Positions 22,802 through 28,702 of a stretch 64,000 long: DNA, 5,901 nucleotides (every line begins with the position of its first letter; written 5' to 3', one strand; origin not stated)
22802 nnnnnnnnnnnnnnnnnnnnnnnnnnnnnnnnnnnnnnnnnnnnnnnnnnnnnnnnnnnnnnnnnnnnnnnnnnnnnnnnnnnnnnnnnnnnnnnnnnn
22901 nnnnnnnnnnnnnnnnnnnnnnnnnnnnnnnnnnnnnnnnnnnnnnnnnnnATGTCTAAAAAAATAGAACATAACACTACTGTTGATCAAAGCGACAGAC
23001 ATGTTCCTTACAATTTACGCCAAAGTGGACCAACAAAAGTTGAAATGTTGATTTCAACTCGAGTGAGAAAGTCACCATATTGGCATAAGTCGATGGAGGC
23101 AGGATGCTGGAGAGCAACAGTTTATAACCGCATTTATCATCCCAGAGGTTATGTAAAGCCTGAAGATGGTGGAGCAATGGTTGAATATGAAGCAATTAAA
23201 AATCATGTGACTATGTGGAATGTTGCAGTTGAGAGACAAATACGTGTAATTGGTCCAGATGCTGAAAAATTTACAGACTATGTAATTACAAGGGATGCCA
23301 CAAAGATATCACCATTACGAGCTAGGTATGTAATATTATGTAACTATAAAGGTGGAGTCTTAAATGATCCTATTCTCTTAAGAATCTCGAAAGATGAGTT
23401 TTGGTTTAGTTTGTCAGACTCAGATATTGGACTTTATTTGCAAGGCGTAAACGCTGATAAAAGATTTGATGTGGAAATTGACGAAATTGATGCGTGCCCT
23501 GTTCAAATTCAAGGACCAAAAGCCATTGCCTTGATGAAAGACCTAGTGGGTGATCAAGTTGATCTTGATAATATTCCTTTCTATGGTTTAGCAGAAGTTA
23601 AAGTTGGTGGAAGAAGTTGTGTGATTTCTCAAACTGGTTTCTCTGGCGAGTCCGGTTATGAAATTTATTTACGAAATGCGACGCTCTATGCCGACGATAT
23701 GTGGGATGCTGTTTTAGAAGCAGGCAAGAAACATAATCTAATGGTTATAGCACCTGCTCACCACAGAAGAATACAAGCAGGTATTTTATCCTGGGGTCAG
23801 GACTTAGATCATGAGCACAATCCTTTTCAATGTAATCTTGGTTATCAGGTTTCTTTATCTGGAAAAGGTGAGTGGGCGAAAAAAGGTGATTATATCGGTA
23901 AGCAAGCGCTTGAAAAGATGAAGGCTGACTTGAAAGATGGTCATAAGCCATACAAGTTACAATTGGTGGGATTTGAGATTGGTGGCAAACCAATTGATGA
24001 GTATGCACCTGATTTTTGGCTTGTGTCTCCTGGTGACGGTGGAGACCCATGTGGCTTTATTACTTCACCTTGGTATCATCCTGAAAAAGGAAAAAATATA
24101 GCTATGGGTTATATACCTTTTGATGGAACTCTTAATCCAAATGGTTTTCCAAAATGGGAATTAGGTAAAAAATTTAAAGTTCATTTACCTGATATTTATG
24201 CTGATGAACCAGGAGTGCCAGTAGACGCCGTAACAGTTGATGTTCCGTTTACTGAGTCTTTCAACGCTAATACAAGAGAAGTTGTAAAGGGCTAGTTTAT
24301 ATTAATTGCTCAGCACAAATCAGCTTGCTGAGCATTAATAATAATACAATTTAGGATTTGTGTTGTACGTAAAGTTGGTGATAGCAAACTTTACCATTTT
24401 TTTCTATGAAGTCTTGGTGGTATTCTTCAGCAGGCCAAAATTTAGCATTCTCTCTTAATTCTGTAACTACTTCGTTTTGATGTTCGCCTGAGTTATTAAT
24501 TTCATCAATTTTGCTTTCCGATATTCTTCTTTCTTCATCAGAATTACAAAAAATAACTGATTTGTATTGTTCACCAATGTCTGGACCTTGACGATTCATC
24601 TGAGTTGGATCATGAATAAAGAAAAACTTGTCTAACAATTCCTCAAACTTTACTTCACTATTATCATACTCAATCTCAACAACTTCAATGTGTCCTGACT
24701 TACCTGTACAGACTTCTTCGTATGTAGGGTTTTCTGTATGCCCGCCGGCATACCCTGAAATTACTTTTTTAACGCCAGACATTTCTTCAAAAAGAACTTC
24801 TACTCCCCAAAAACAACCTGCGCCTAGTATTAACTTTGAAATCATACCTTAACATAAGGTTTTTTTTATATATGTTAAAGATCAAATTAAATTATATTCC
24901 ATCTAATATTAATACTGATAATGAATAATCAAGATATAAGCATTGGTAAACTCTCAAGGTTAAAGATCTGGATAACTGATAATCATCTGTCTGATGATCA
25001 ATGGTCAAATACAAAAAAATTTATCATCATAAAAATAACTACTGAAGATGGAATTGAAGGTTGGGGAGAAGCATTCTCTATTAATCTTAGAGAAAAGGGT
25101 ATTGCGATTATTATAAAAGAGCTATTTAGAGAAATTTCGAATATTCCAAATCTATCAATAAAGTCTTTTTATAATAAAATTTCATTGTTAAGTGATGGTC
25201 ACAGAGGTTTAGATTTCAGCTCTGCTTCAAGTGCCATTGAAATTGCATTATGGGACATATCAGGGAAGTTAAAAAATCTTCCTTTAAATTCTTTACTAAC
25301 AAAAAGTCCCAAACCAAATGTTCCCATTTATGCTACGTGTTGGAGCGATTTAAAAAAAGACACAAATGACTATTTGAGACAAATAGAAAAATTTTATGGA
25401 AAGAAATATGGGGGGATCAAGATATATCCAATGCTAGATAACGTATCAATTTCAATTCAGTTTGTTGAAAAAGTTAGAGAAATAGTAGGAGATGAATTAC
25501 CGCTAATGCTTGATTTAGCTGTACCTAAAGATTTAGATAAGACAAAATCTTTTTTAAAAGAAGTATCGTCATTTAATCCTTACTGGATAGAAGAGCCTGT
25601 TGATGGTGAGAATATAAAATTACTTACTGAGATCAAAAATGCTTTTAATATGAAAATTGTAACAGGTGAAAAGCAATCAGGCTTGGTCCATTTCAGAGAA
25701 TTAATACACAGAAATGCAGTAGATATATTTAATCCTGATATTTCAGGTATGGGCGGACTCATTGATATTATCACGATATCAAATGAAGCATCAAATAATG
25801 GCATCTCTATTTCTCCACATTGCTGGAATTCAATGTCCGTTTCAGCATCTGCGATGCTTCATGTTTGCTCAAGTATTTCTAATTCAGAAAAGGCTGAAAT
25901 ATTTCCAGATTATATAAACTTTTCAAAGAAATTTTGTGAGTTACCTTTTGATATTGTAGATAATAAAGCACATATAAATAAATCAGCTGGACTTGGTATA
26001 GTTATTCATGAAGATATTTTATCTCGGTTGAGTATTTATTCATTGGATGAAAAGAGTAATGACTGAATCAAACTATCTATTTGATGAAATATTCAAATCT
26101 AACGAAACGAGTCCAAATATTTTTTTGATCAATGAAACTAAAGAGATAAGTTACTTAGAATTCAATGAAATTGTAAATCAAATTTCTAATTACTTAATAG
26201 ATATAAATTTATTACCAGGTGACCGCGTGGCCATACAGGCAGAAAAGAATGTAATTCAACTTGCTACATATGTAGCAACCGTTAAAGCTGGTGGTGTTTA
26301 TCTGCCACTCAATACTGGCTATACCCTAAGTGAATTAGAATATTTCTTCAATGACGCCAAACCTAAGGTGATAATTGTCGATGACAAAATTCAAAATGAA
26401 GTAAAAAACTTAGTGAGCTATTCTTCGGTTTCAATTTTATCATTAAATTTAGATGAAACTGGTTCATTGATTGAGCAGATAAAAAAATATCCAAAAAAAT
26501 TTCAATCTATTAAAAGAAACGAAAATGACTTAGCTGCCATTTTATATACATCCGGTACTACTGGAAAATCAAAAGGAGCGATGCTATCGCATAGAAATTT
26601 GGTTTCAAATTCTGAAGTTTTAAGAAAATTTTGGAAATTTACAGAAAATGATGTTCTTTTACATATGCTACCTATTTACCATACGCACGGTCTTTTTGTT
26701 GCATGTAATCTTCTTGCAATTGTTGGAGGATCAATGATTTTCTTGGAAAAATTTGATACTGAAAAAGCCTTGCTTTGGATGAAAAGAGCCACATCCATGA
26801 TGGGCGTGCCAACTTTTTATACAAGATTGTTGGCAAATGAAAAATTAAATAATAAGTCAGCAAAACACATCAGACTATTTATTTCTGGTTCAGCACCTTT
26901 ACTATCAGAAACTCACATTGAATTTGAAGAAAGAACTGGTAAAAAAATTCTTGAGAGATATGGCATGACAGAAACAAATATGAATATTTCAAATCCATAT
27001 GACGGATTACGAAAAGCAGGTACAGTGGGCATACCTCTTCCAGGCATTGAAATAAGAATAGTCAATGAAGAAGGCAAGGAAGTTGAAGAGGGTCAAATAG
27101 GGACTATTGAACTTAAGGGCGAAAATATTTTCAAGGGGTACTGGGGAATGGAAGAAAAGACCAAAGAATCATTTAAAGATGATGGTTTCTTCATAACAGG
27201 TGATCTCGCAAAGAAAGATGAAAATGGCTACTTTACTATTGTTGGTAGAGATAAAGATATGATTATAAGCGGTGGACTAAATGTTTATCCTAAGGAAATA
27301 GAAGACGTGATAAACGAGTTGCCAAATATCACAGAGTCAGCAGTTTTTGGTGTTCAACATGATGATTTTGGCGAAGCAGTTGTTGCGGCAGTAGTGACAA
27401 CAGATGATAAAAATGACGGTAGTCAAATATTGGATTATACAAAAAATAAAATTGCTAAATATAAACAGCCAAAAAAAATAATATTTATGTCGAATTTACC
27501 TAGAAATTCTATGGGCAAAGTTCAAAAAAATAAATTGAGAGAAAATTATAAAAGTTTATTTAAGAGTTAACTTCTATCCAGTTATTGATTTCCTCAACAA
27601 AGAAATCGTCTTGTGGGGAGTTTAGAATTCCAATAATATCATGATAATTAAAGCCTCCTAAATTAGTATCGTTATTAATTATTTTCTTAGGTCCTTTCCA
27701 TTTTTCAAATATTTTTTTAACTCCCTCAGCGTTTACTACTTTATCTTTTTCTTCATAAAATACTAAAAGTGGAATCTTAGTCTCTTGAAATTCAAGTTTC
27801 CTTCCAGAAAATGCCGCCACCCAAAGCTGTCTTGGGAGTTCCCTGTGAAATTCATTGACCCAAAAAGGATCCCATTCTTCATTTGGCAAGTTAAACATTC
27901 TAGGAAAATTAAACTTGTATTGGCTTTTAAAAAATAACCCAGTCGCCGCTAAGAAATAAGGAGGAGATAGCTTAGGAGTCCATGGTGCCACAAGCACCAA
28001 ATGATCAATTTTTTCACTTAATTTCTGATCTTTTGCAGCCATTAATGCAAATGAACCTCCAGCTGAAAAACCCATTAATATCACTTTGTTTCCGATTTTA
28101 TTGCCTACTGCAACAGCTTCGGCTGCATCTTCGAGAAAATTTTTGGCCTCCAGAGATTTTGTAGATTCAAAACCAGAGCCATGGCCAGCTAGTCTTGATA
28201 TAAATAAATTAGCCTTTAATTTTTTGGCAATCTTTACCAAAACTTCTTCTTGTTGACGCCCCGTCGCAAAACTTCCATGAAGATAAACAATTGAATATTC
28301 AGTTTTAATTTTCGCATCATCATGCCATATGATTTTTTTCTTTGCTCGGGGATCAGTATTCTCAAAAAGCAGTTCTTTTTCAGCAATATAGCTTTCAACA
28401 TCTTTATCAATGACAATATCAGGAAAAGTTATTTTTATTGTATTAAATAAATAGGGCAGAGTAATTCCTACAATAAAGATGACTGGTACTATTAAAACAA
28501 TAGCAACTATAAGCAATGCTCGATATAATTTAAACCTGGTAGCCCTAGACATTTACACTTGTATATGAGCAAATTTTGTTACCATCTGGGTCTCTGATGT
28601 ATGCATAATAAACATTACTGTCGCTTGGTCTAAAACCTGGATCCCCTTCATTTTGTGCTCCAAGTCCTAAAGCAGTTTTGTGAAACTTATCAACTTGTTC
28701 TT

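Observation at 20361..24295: fhs / metF-like / GcvT-like trio resembling the LigH-MetF-LigM THF-dependent demethylation module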

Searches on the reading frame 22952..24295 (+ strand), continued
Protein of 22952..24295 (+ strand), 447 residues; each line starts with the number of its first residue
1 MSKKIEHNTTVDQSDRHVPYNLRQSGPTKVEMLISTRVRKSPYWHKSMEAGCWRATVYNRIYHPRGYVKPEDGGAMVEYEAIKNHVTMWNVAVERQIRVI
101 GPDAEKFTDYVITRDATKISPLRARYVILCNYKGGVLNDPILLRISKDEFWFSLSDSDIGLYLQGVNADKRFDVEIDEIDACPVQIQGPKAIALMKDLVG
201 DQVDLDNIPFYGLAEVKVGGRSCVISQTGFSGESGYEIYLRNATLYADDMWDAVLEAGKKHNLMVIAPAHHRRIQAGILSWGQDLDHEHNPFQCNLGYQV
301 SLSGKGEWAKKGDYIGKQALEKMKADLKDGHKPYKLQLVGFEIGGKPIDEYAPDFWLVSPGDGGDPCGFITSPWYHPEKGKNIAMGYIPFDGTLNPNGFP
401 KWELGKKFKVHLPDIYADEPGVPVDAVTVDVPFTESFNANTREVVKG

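Call 94: search_protein_families(library=pfam, proteins=[P0394, P0395, L133:9489-10226:+, L162:9411-10250:+, L163:5221-6261:-, L163:3563-5047:-, L133:12096-14500:+, L147:5172-7616:+], max_evalue=0.0001)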
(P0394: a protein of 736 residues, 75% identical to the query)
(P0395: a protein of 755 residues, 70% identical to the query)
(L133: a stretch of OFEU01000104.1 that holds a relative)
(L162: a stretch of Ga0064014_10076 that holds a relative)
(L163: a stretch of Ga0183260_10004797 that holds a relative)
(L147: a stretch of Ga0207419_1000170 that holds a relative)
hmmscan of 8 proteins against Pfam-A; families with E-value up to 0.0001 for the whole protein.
P0394 (736 aa): 3 families
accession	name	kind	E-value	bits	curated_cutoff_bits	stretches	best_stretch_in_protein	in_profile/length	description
PF01571.26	GCV_T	-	2.7e-42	145.2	25.6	1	361-609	7-254/255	Aminomethyltransferase folate-binding domain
PF08669.17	GCV_T_C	-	1.6e-14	54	25.9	1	635-723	1-80/80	Glycine cleavage T-protein C-terminal barrel domain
PF02219.23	MTHFR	-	5.3e-07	29.7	24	1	40-218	42-225/287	Methylenetetrahydrofolate reductase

P0395 (755 aa): 3 families
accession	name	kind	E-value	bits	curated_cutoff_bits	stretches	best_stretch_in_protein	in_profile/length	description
PF01571.26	GCV_T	-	4.6e-45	154.3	25.6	1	375-625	5-254/255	Aminomethyltransferase folate-binding domain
PF08669.17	GCV_T_C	-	5e-14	52.4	25.9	1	652-740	1-80/80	Glycine cleavage T-protein C-terminal barrel domain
PF02219.23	MTHFR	-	2.1e-07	31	24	1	41-298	27-282/287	Methylenetetrahydrofolate reductase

L133:9489-10226:+ (246 aa): 0 families

L162:9411-10250:+ (280 aa): 0 families

L163:5221-6261:- (347 aa): 5 families
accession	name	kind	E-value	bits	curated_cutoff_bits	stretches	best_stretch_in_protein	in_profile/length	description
PF01614.24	IclR_C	-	3.5e-43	147.6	24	1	168-339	2-174/174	Bacterial transcriptional regulator IclR C-terminal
PF09339.16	HTH_IclR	-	6.5e-16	58.3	22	1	101-150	1-51/52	IclR helix-turn-helix domain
PF12802.13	MarR_2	-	1e-08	35.6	27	1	105-152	7-57/61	MarR family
PF01047.28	MarR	-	2.9e-07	30.7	24.6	1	106-148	6-48/59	MarR family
PF25213.1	HVO_A0261_N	-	1.8e-06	28.2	35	1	100-158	8-63/86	HVO_A0261 N-terminal domain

L163:3563-5047:- (495 aa): 1 family
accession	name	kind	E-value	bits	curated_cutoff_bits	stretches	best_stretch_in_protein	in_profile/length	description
PF00171.27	Aldedh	-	2.6e-167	557.5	23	1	16-481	1-461/461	Aldehyde dehydrogenase family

L133:12096-14500:+ (801 aa): 8 families
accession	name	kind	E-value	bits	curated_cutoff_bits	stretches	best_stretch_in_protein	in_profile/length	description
PF01266.30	DAO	-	3.4e-74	250.9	27.9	1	6-368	1-353/353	FAD dependent oxidoreductase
PF01571.26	GCV_T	-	2.8e-63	214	25.6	1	427-698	1-254/255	Aminomethyltransferase folate-binding domain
PF16350.10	FAO_M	-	3.4e-18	66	27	1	371-424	1-55/56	FAD dependent oxidoreductase central domain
PF08669.17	GCV_T_C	-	4.2e-15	55.9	25.9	1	725-797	3-74/80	Glycine cleavage T-protein C-terminal barrel domain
PF13738.12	Pyr_redox_3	-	1e-08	35.3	30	1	161-208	91-137/305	Pyridine nucleotide-disulphide oxidoreductase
PF13454.12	NAD_binding_9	-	1.4e-07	32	21.8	0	154-205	104-154/155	FAD-NAD(P)-binding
PF07992.20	Pyr_redox_2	-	9.4e-06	25.7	26.1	0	6-52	2-42/291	Pyridine nucleotide-disulphide oxidoreductase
PF01494.25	FAD_binding_3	-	8.2e-05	22.4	22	0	6-43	3-39/349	FAD binding domain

L147:5172-7616:+ (815 aa): 8 families
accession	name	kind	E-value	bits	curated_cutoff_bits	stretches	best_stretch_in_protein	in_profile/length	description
PF01266.30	DAO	-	1.1e-70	239.4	27.9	1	6-368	1-353/353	FAD dependent oxidoreductase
PF01571.26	GCV_T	-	5.7e-70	235.9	25.6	1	428-698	2-254/255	Aminomethyltransferase folate-binding domain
PF16350.10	FAO_M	-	2.8e-20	72.7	27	1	371-424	1-55/56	FAD dependent oxidoreductase central domain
PF08669.17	GCV_T_C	-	1.3e-13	51.1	25.9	1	724-803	2-80/80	Glycine cleavage T-protein C-terminal barrel domain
PF13738.12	Pyr_redox_3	-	1.1e-07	31.8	30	0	117-209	44-138/305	Pyridine nucleotide-disulphide oxidoreductase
PF13454.12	NAD_binding_9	-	3.7e-07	30.7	21.8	0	8-49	1-45/155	FAD-NAD(P)-binding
PF07992.20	Pyr_redox_2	-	1.3e-05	25.2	26.1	0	5-37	143-174/291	Pyridine nucleotide-disulphide oxidoreductase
PF01494.25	FAD_binding_3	-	4e-05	23.5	22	0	151-205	100-159/349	FAD binding domain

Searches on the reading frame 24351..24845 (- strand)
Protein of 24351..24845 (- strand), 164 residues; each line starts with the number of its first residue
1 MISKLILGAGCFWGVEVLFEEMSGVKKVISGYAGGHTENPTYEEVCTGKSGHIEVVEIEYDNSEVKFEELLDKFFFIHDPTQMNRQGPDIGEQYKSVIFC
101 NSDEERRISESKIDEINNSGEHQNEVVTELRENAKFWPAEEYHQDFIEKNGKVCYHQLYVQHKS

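Call 3: search_protein_families(library=pfam, proteins=[window:24351-24845:-])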
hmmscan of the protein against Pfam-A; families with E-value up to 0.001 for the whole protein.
window:24351-24845:- (164 aa): 1 family
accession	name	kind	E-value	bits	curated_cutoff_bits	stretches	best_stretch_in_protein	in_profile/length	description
PF01625.27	PMSR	-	6e-61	205.6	23.7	1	5-155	2-151/153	Peptide methionine sulfoxide reductase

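Call 4: search_protein_families(library=ncbifam, proteins=[window:24351-24845:-])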
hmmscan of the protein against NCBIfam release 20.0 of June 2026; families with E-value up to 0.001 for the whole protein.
window:24351-24845:- (164 aa): 4 families
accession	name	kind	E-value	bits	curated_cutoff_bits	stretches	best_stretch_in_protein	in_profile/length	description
NF004042.0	PRK05550.1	equivalog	1.2e-62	211.7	330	1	4-162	136-291/293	bifunctional methionine sulfoxide reductase B/A protein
TIGR00401.1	msrA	equivalog_domain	2.9e-56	190.1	108.1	1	5-152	3-150/153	peptide-methionine (S)-S-oxide reductase MsrA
NF010625.0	PRK14018.1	equivalog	9.1e-41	139.9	522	1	5-152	201-345/521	bifunctional peptide-methionine (S)-S-oxide reductase MsrA/peptide-methionine (R)-S-oxide reductase MsrB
NF004038.0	PRK05528.1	equivalog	6.9e-22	78.2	200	1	5-151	4-141/157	peptide-methionine (S)-S-oxide reductase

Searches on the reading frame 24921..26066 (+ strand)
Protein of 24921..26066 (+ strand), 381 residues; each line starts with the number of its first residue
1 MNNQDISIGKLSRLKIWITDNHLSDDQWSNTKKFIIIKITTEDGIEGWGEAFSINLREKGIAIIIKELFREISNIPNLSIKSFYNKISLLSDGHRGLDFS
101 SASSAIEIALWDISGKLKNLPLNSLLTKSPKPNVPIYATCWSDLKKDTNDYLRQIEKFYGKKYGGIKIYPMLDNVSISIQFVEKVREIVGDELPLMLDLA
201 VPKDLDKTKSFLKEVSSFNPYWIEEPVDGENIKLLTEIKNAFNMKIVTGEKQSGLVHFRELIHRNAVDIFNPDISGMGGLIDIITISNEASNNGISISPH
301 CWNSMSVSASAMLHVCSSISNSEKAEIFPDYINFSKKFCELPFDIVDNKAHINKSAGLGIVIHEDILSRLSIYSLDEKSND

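Call 3: search_protein_families(library=pfam, proteins=[window:24921-26066:+])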
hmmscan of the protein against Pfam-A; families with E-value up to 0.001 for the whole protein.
window:24921-26066:+ (381 aa): 2 families
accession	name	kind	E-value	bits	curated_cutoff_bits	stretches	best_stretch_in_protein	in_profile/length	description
PF13378.12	MR_MLE_C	-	5.7e-41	141.1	29.4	1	152-365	3-218/219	Enolase C-terminal domain-like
PF02746.21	MR_MLE_N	-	9.6e-15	55.3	22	1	30-126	24-116/117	Mandelate racemase / muconate lactonizing enzyme, N-terminal domain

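Call 4: search_protein_families(library=ncbifam, proteins=[window:24921-26066:+])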
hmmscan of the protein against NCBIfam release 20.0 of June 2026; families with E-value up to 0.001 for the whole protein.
window:24921-26066:+ (381 aa): 11 families
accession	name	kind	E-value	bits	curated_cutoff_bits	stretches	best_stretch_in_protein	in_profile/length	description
NF040790.2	glucon_galact_dh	equivalog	3.1e-41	141.5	750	1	19-374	12-373/390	bifunctional D-gluconate/D-galactonate dehydratase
NF010624.0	PRK14017.1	equivalog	9.9e-38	130.2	311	1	31-370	12-360/382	galactonate dehydratase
NF047820.1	TalGalacDh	equivalog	3.2e-35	121.7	500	1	33-365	37-359/371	L-talarate/galactarate dehydratase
NF040866.1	AraD_Arch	equivalog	2.1e-30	106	650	1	33-369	33-368/372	arabinonate dehydratase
NF011968.0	PRK15440.1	equivalog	1.5e-27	96.5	393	1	32-307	57-326/395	L-rhamnonate dehydratase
NF043051.1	ManoateDhtManD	equivalog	1.6e-26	93.1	550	2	30-168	13-148/403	D-mannonate dehydratase ManD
NF011654.0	PRK15072.1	subfamily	4.8e-26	91.5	430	2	30-167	13-147/404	D-galactonate dehydratase family protein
TIGR02534.1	mucon_cyclo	subfamily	5.8e-20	71.6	334.95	1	29-370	24-365/368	muconate/chloromuconate family cycloisomerase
TIGR01928.1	menC_lowGC_arch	equivalog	7.2e-18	64.7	200.65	1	29-296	18-277/325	o-succinylbenzoate synthase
NF043002.1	HProlDhtase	equivalog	2e-09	36.8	500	1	25-321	24-313/366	cis-3-hydroxy-L-proline dehydratase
NF041118.1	A_G_epim_Thtga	equivalog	0.00013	21.2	500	1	28-311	25-301/341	L-Ala-D/L-Glu epimerase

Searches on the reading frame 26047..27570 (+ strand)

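Call 93: search_protein_families(library=pfam, proteins=[window:26047-27570:+], max_evalue=0.00001)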
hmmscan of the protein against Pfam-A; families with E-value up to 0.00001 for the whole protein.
window:26047-27570:+ (507 aa): 2 families
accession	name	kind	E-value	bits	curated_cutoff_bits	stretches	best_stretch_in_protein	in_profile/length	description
PF00501.34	AMP-binding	-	1.6e-83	281.1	29.9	1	24-366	11-384/384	AMP-binding enzyme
PF13193.12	AMP-binding_C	-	7.9e-15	56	24.5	1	417-491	1-76/76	AMP-binding enzyme C-terminal domain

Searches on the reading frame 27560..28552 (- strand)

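Call 93: search_protein_families(library=pfam, proteins=[window:27560-28552:-], max_evalue=0.00001)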
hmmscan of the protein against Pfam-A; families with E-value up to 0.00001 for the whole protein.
window:27560-28552:- (330 aa): 3 families
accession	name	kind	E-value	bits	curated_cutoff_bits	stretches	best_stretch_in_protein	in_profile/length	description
PF00561.26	Abhydrolase_1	-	1.3e-08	35.3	25.8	1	87-242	2-150/245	alpha/beta hydrolase fold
PF12697.13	Abhydrolase_6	-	1.9e-08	35.7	26.3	1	88-274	1-180/217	Alpha/beta hydrolase family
PF12146.15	Hydrolase_4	-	5.2e-08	32.9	27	0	116-192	34-111/239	Serine aminopeptidase, S33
